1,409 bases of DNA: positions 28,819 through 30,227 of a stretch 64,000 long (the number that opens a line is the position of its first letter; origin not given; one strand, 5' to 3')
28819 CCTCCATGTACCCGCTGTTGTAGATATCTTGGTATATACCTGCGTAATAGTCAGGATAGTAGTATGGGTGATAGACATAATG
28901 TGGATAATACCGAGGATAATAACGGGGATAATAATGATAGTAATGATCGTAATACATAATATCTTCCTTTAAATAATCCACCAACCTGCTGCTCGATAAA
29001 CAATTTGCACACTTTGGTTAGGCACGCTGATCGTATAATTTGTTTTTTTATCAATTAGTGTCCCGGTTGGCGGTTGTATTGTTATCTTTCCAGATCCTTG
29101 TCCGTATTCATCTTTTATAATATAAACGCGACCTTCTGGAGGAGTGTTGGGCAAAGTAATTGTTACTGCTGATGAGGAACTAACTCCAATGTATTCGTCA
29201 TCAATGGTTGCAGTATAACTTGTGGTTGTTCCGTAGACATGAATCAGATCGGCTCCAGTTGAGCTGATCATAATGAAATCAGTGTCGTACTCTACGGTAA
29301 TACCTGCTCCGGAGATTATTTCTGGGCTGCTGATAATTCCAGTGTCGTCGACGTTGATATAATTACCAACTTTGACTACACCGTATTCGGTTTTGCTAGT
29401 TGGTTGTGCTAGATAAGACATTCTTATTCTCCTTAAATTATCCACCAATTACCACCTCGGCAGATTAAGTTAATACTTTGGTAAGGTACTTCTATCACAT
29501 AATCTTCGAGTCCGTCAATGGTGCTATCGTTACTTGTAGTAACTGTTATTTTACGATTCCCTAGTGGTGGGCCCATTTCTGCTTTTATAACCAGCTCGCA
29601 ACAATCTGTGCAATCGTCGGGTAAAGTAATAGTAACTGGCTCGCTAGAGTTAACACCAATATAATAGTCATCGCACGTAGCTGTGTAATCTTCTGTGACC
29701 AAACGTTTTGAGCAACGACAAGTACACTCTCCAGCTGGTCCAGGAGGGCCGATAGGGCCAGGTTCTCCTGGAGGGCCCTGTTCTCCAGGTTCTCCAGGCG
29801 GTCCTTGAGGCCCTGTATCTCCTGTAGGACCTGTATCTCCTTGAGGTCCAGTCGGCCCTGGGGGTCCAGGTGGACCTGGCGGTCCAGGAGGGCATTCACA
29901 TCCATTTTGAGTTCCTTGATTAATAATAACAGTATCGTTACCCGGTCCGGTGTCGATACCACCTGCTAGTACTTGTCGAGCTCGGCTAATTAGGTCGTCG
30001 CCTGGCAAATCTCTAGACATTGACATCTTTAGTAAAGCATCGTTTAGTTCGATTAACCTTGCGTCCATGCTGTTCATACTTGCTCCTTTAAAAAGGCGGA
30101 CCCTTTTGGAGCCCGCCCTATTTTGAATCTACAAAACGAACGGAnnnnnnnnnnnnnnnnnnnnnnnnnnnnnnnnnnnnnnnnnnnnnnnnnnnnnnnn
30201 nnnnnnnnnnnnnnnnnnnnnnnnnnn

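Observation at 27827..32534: Eight-gene minus-strand cassette in an otherwise + strand genome: LuxR-type regulator, coiled-coil protein, two collagen-like paralogs, Tyr-rich and Pro-rich proteins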

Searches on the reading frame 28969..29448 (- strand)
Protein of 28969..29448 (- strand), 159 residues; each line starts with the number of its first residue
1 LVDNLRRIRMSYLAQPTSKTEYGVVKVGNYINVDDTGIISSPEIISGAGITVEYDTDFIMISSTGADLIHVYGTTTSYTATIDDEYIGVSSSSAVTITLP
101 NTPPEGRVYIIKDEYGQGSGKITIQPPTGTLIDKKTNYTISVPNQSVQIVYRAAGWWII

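Call 5: search_protein_families(library=pfam, max_evalue=0.1, proteins=[window:28969-29448:-])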
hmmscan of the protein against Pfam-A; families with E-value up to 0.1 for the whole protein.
window:28969-29448:- (159 aa): 0 families

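Call 6: search_protein_families(library=phrogs, max_evalue=0.1, proteins=[window:28969-29448:-])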
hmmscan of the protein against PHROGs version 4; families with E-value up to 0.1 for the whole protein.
window:28969-29448:- (159 aa): 2 families
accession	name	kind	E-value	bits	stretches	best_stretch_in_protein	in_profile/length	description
phrog_31104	-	unknown function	2.6e-05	24.5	1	73-153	271-353/365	-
phrog_972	-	tail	0.00056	18.7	1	85-157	110-187/1246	tail fiber protein proximal subunit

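Call 14: search_solved_structures(query=window:28969-29448:-, max_evalue=10, show_alignments=2)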
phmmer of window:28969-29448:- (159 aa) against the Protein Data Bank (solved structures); distinct sequences matched with E-value up to 10: 8.
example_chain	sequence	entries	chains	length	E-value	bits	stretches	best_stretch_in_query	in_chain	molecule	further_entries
7rnj_L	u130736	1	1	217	0.3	14.2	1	69-133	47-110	Monoclonal antibody S2P6 Fab light chain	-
8yz6_E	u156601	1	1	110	0.86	12.8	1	68-129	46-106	Fab light chain of JH-8B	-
6wiz_L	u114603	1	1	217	0.88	12.7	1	67-125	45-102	Fab 54-1G05 light chain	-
6wiy_L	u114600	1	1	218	0.89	12.7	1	67-125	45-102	Fab 54-1G05 light chain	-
7zbu_L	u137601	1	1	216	0.89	12.7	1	68-132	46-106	P008_60 antibody, Light chain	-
7jo8_A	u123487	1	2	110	0.96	12.6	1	68-133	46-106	47G4-CD828Z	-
9n4e_M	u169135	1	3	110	1.1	12.5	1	68-131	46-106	Variable domain of the light chain of Fab AG2-G02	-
9xar_C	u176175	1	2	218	1.2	12.3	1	67-136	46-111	C1624 light chain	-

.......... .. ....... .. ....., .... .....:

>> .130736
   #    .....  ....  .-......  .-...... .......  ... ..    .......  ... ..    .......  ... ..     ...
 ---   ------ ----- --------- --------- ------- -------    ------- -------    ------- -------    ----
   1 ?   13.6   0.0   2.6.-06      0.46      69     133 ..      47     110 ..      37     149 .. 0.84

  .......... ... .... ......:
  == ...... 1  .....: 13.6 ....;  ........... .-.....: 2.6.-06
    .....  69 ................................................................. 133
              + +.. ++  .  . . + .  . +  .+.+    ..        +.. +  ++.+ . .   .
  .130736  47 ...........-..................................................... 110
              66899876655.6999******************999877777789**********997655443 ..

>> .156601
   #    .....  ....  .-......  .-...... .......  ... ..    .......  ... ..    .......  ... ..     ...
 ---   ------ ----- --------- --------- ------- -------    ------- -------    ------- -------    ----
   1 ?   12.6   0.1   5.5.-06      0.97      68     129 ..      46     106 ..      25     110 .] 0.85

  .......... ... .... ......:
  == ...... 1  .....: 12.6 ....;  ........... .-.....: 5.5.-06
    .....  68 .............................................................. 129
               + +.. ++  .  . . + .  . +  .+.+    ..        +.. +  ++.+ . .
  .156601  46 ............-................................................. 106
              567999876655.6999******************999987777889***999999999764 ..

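Call 22: find_homologous_proteins(query=window:28969-29421:-, max_evalue=0.001)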
Query window:28969-29421:- (150 aa): 982 proteins with E <= 0.001 among 1009 candidates; the best 120 are listed.
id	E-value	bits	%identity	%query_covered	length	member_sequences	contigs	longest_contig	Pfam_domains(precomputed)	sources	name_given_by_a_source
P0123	2.6e-90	318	100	100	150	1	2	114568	-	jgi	jgi:hypothetical protein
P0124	3.5e-77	275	85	100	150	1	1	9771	-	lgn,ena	-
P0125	2.4e-76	273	84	100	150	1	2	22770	-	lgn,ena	-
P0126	2.5e-76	272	84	100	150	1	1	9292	-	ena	-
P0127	7.5e-76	271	83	100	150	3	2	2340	-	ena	-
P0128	1.9e-75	270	83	100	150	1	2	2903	-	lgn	-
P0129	9.6e-75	267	85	100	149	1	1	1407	-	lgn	-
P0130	2.1e-74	266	82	100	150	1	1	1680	-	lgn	-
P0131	3.8e-74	265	83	100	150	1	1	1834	-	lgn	-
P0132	6.7e-74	265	82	100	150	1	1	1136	-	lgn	-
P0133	7.9e-74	264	82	100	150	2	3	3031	-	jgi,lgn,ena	jgi:hypothetical protein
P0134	2.2e-73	263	78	100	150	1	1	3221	-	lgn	-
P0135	2.6e-73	263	83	100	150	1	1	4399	-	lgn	-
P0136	3.8e-73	262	82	100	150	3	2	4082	-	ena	-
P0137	3.9e-73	262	79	100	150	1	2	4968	-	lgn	-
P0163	8.1e-70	251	78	100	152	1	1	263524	-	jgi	jgi:hypothetical protein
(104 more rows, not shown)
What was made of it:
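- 28969..29421 (-): g5: short beta-fibre with the same knob as g4; the most conserved protein of the cassette (up to 85% identity). 982 homologues (call 22).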

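Call 26: search_dna_similar(query=window:28969-29421:-, collection=phages, mode=protein, max_rows=25, max_evalue=0.01)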
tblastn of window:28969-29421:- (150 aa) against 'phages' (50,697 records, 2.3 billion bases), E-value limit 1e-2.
Records with a match: 1; places in all: 1; records where one place covers at least 80% of the query: 0.
Best place of each record, by identity: <60% 1.
By first word of the organism name: Pelagibacter 1.
By host as written in the record: Candidatus Pelagibacter ubique HTCC1062 1.
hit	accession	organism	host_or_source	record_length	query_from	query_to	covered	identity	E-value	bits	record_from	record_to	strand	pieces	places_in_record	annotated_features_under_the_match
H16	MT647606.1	Pelagibacter phage Mosig EXVC030M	Candidatus Pelagibacter ubique HTCC1062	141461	65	150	57%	31.5%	7e-3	41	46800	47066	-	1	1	putative tail fiber protein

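Call 28: find_related_loci(query=A1, collection=genome_contigs, flank=8000)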
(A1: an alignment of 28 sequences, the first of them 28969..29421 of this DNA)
Query A1 (150 aa) in genome_contigs; peptide patterns used: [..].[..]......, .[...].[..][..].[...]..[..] (x = any residue, [..] = any of these).
104 stretches matched a pattern; 6 encode a relative of the query (tblastn E <= 1e-3); 6 distinct loci.
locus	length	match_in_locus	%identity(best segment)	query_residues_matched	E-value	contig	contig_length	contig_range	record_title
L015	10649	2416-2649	41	75-150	2e-10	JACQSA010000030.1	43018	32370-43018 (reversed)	MAG: Candidatus Uhrbacteria bacterium isolate NC_groundwater_1373_Ag_S-0.2um_44_41 S_p2_S4_coassembly_k141_2076236, whol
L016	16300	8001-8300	36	60-148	2e-9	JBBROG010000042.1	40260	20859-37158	MAG: Gemmatales bacterium isolate La1_metabat2.252 LA1C_B2.252_k141_2254714L_40260_cov_15.0000, whole genome shotgun seq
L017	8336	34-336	38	60-148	4e-9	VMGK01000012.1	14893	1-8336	MAG: Candidatus Berkelbacteria bacterium Licking1014_7 CEN89_scaffold_2102, whole genome shotgun sequence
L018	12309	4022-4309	35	56-148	3e-8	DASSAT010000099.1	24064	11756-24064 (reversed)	MAG TPA_asm: Fimbriiglobus sp. isolate SMAG_U873 k141_816041, whole genome shotgun sequence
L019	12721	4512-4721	46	65-132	4e-8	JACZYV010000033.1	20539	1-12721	MAG: Chloroflexota bacterium isolate B27T3L14 B27T3L14_NODE1478, whole genome shotgun sequence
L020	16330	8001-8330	31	43-150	1e-6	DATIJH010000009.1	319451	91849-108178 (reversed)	MAG TPA_asm: Candidatus Saccharimonadales bacterium isolate SMAG_U15686 k141_676775, whole genome shotgun sequence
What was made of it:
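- No cellular genome carries the cassette (call 28). Only distant knob-domain relatives exist in 185,579 species genomes (call 28).
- Tried and rejected: Scan of 185,579 species genomes for the g5 family: only distant knob relatives at 31-46% identity, so a cellular origin is rejected (call 28).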

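Call 29: predict_structure(alignment_id=A1)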
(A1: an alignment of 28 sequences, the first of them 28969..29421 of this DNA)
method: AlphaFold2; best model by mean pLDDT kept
length: 150 residues; sequences in the alignment: 28
mean_pLDDT: 76.0   pTM: 0.62
mean pLDDT of the five models: 76.0, 75.4, 74.1, 73.0, 69.9
residues with pLDDT >= 90: 52; 70-90: 39; 50-70: 42; < 50: 17
segments of 3 or more residues with pLDDT < 50: 1-15
pLDDT, mean of each block of 10 residues (from residue 1): 33 50 62 66 66 59 89 91 92 90 80 89 93 90 92
secondary structure, 60 per line:
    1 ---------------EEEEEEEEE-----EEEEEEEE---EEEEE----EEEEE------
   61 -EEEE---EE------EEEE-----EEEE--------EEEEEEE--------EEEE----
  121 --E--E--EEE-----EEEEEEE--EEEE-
elements in order: E16-24 E30-37 E41-45 E50-54 E62-65 E77-80 E86-89 E98-104 E113-116 E129-131 E137-143 E146-149

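Call 50: search_protein_families(library=ncbifam, max_evalue=0.1, proteins=[window:28969-29421:-])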
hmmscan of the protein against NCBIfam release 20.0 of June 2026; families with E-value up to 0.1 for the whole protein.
window:28969-29421:- (150 aa): 0 families

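Call 51: search_protein_families(library=padloc, max_evalue=0.01, proteins=[window:28969-29421:-])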
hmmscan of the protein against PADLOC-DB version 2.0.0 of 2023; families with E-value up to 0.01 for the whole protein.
window:28969-29421:- (150 aa): 0 families

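Call 61: fold_search(model_id=the predicted structure, library=viral)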
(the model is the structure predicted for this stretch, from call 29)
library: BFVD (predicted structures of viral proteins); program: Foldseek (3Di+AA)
matches with E <= 10: 632; with E <= 0.001: 244
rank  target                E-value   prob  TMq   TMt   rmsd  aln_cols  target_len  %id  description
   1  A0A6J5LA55            3.6e-11  1.00  0.59  0.44  35.4       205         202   31  Uncharacterized protein [uncultured Caudovirales phage]
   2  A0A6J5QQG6            1.9e-09  1.00  0.58  0.40  11.6       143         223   24  Uncharacterized protein [uncultured Caudovirales phage]
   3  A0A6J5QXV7            2.1e-09  1.00  0.54  0.53  15.9       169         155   24  Uncharacterized protein [uncultured Caudovirales phage]
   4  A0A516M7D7            2.7e-09  1.00  0.59  0.26   9.4       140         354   23  (no name in the UniProt tables at hand)
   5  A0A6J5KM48            3.2e-09  1.00  0.56  0.16  12.9       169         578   22  Pectate lyase superfamily protein [uncultured Caudovirales phage]
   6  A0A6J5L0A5            6.0e-09  1.00  0.56  0.07  14.0       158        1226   25  Uncharacterized protein [uncultured Caudovirales phage]
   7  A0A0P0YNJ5            1.0e-08  1.00  0.55  0.73   2.4        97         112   29  (no name in the UniProt tables at hand)
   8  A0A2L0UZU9            3.0e-08  1.00  0.53  0.22   1.9        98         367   30  Uncharacterized protein [Agrobacterium phage Atu_ph07]
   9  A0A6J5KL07            3.0e-08  1.00  0.59  0.21  19.4       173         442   21  Baseplate structural protein Gp9/Gp10 [uncultured Caudovirales phage]
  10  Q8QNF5                4.2e-08  1.00  0.59  0.60   7.0       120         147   20  EsV-1-124 [Ectocarpus siliculosus virus 1 (isolate New Zealand/Kaikoura/1988)]
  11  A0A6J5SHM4            4.8e-08  1.00  0.55  0.19  12.7       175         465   17  Collagen triple helix repeat [uncultured Caudovirales phage]
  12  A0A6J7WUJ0            5.3e-08  1.00  0.53  0.06   8.1       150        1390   18  Uncharacterized protein [uncultured Caudovirales phage]
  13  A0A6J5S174            9.5e-08  1.00  0.58  0.16   6.4       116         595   24  Uncharacterized protein [uncultured Caudovirales phage]
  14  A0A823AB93            1.1e-07  1.00  0.57  0.16   1.8        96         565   32  (no name in the UniProt tables at hand)
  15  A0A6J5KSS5            1.3e-07  1.00  0.54  0.31   5.4       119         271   29  Uncharacterized protein [uncultured Caudovirales phage]
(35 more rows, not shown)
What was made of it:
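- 28969..29421 (-): 244 BFVD hits (call 61).
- On gp9/gp10/XD-type phage fibre adaptor domain: A BFVD hit is annotated 'Baseplate structural protein Gp9/Gp10' (call 61).
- It has 244 viral structural-type matches in BFVD, including collagen-repeat and Gp9/Gp10 proteins (call 61). One giant-virus protein with the same knob fold is annotated 'BclB C-terminal domain' (call 61).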

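Call 62: get_annotated_region(hit=H16, flank=6000)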
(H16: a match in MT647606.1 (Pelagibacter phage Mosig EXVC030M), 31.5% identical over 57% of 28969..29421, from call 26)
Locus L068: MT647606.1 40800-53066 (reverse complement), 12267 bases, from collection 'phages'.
description: Pelagibacter phage Mosig EXVC030M, complete genome.
organism: Pelagibacter phage Mosig EXVC030M (NCBI taxid 2759214)
taxonomy: Viruses; Duplodnaviria; Heunggongvirae; Uroviricota; Caudoviricetes; Kyanoviridae
host: Candidatus Pelagibacter ubique HTCC1062; source: oxygen minimum zone; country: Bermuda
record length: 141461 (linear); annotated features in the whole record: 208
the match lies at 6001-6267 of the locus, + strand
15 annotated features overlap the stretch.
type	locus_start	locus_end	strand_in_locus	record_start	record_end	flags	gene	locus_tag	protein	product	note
CDS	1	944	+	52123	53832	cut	-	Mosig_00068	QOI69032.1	putative tail fiber protein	-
CDS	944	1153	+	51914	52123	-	-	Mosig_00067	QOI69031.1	hypothetical protein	-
CDS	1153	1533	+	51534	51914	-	-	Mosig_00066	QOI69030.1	putative peptidase S74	-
CDS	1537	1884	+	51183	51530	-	-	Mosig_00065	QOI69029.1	hypothetical protein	-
CDS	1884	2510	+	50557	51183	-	-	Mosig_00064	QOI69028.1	putative tail fiber protein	-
CDS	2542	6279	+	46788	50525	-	-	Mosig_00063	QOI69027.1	putative tail fiber protein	-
CDS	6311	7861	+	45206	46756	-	-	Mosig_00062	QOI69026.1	hypothetical protein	-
CDS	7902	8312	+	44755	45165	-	-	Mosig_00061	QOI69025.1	hypothetical protein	-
CDS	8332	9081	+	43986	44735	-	-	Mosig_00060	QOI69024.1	putative 2OG-Fe(II) oxygenase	-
CDS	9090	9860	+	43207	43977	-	-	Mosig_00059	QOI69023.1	putative ferrochelatase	-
CDS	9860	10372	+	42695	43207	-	-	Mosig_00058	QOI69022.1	putative DNA endonuclease V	-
CDS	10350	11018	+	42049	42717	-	-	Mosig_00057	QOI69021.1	putative 2OG-Fe(II) oxygenase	-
CDS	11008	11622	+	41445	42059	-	-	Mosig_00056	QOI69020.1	putative 2OG-Fe(II) oxygenase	-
CDS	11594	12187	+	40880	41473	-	-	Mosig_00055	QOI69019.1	putative 2OG-Fe(II) oxygenase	-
CDS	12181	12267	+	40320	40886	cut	-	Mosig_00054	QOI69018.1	putative heme oxygenase protein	-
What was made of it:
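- The only cultured-phage hit is a putative tail fibre of Pelagibacter phage Mosig (calls 26, 62).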

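Call 79: find_encoding_contigs(protein=P0163, flank=10000, max_places=1)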
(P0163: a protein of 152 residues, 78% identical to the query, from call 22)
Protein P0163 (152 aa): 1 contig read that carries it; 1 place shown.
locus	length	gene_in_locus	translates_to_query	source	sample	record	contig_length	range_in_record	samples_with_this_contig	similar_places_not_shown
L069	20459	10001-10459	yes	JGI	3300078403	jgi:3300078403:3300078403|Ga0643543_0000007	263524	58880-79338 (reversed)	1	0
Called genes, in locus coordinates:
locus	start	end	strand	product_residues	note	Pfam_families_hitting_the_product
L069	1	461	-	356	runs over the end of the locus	-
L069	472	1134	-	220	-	PF05996:Fe_bilin_red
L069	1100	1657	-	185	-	PF01126:Heme_oxygenase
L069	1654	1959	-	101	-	PF02617:ClpS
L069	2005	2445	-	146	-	PF00011:HSP20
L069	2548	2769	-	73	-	PF00745:GlutR_dimer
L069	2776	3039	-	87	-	-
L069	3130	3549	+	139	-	PF04304:DUF454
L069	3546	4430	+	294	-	PF04724:Glyco_transf_17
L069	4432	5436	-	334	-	PF13439:Glyco_transf_4, PF00534:Glycos_transf_1, PF13692:Glyco_trans_1_4, PF20706:GT4-conflict (weak)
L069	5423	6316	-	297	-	PF00149:Metallophos, PF12850:Metallophos_2 (faint)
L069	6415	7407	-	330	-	PF01547:SBP_bac_1, PF12849:PBP_like_2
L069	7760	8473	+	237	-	PF00196:GerE, PF04545:Sigma70_r4, PF08281:Sigma70_r4_2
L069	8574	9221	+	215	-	-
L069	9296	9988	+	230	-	PF01391:Collagen (weak)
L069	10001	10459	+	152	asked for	-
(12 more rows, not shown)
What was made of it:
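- In one close relative the cassette is followed by PrkA-DUF444-SpoVR genes (call 79).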

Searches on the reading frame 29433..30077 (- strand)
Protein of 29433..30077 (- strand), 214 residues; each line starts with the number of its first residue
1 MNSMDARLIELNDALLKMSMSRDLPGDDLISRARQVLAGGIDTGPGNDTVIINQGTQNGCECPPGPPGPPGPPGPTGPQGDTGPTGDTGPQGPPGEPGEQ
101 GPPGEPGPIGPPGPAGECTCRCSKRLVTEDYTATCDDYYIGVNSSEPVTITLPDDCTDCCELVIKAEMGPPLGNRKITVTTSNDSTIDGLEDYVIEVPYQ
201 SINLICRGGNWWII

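Call 5: search_protein_families(library=pfam, max_evalue=0.1, proteins=[window:29433-30077:-])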
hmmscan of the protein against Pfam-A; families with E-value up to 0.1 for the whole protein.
window:29433-30077:- (214 aa): 1 family
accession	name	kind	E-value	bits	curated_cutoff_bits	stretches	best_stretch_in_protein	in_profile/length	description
PF01391.23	Collagen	-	1.2e-10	41.4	27.2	1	63-116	5-58/60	Collagen triple helix repeat (20 copies)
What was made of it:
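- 29433..30077 (-): g4: N-terminal helix, Cys motif, (G-X-Y)18 collagen stalk, Cys motif, then a C-terminal beta-sandwich knob; 10 Cys. Pfam Collagen (call 5).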

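Call 6: search_protein_families(library=phrogs, max_evalue=0.1, proteins=[window:29433-30077:-])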
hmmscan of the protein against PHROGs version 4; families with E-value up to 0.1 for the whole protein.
window:29433-30077:- (214 aa): 28 families (the best 25 are shown)
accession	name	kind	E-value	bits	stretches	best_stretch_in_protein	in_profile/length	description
phrog_5073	-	tail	3.5e-15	57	1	63-116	262-315/519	tail fiber protein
phrog_366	-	tail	7.3e-13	49.7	1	58-117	308-367/474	tail fiber protein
phrog_8745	-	tail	3e-12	45.7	1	56-120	1407-1471/1803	tail fiber protein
phrog_26654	-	unknown function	1.9e-10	41.7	1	57-117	74-134/360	-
phrog_10972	-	tail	7.5e-10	39.8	1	56-118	154-219/343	tail fiber protein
phrog_3449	-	tail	9.8e-10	38.3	2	88-190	38-138/549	tail collar protein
phrog_6320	-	tail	1.5e-09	38.3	1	58-116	136-197/745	tail fiber protein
phrog_17587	-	tail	2.5e-07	30.5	1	53-134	349-432/641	tail fiber protein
phrog_819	-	tail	2.8e-07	30.1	1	59-117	532-590/1024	tail protein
phrog_18350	-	tail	3.5e-07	31.1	2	43-99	141-197/253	tail fiber protein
phrog_1806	-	tail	1.5e-06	28.7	1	45-116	147-224/276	collagen like minor tail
phrog_34255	-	unknown function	1.9e-06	26.9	1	43-185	360-499/1044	-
phrog_1658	-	unknown function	6.8e-06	27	1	64-118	48-105/239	-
phrog_3890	-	tail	3.1e-05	21.5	1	68-137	1899-1962/3453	straight fibre tail protein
phrog_32409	-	tail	5.9e-05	22.5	1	71-133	191-249/884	tail fiber protein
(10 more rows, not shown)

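Call 50: search_protein_families(library=ncbifam, max_evalue=0.1, proteins=[window:29433-30077:-])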
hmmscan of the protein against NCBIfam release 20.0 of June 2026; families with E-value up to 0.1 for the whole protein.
window:29433-30077:- (214 aa): 3 families
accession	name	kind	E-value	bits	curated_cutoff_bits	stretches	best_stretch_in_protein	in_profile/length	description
NF038329.2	gly_rich_SclB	equivalog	2e-10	40.2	325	1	47-117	113-178/442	LPXTG-anchored collagen-like adhesin Scl2/SclB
NF038330.1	adhesin_SclA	exception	6.4e-09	35.9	400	1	59-119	192-255/405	LPXTG-anchored collagen-like adhesin Scl1/SclA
NF046116.1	adhesin_Lcl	equivalog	2.3e-06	26.4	500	1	53-117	69-133/431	collagen-like adhesin Lcl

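Call 51: search_protein_families(library=padloc, max_evalue=0.01, proteins=[window:29433-30077:-])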
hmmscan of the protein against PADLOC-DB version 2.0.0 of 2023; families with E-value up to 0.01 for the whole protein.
window:29433-30077:- (214 aa): 0 families
